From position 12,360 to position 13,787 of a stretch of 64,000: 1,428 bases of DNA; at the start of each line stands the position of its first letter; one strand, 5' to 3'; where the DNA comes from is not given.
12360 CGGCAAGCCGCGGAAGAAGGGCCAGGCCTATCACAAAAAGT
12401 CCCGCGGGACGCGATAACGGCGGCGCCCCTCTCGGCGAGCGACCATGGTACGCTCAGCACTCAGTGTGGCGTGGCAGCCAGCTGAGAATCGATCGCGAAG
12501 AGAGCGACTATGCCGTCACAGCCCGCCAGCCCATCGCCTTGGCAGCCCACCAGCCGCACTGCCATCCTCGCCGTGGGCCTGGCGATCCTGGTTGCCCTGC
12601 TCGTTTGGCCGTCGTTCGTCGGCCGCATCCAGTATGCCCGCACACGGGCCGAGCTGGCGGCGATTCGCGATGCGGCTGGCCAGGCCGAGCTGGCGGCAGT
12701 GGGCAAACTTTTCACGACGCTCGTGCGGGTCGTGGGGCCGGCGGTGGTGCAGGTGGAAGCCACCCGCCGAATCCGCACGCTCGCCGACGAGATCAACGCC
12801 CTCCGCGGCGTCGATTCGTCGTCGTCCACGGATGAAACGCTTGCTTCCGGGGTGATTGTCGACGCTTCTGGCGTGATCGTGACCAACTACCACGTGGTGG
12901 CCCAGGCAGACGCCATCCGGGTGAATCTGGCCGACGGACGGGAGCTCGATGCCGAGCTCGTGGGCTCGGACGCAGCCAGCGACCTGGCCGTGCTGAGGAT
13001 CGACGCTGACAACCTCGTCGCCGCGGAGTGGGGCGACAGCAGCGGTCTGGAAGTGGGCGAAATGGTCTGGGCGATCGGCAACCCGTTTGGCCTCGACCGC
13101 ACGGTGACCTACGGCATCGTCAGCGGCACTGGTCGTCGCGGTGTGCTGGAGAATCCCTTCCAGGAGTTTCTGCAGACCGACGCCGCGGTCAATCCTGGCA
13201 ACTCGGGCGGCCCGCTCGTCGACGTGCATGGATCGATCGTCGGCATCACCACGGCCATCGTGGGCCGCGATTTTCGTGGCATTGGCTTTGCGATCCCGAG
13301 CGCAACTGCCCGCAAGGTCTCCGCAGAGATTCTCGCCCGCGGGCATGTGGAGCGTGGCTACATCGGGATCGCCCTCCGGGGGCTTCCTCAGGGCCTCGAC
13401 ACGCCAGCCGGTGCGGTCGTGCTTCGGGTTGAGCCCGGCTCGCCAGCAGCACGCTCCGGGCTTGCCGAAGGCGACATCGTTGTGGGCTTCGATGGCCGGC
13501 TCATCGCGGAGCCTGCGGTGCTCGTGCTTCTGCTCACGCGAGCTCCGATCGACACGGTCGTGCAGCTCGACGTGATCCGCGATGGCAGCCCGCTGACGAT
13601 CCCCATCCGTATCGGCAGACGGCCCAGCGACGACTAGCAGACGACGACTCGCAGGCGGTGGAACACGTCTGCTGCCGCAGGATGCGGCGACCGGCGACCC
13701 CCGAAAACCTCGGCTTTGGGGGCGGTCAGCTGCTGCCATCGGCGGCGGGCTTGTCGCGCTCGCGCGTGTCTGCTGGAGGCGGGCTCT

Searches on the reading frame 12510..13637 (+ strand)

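Call 27: search_protein_families(library=pfam, proteins=[window:12510-13637:+], max_evalue=0.01)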
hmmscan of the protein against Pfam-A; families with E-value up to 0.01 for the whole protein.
window:12510-13637:+ (375 aa): 6 families
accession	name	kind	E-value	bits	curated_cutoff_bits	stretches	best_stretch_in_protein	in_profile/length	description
PF13365.12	Trypsin_2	-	3.7e-34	119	27.6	1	112-246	1-144/144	Trypsin-like peptidase domain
PF00089.32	Trypsin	-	2e-14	54.4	20.6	1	106-268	23-217/220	Trypsin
PF13180.12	PDZ_2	-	1.7e-11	44.7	27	1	283-366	1-78/80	PDZ domain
PF17820.7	PDZ_6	-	3.6e-07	30.3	27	1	303-357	1-54/54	PDZ domain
PF00595.29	PDZ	-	8.1e-06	26.6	23.2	1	281-340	8-65/81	PDZ domain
PF04495.20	GRASP55_65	-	0.0066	17.2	27.7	0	264-342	8-86/138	GRASP55/65 PDZ-like domain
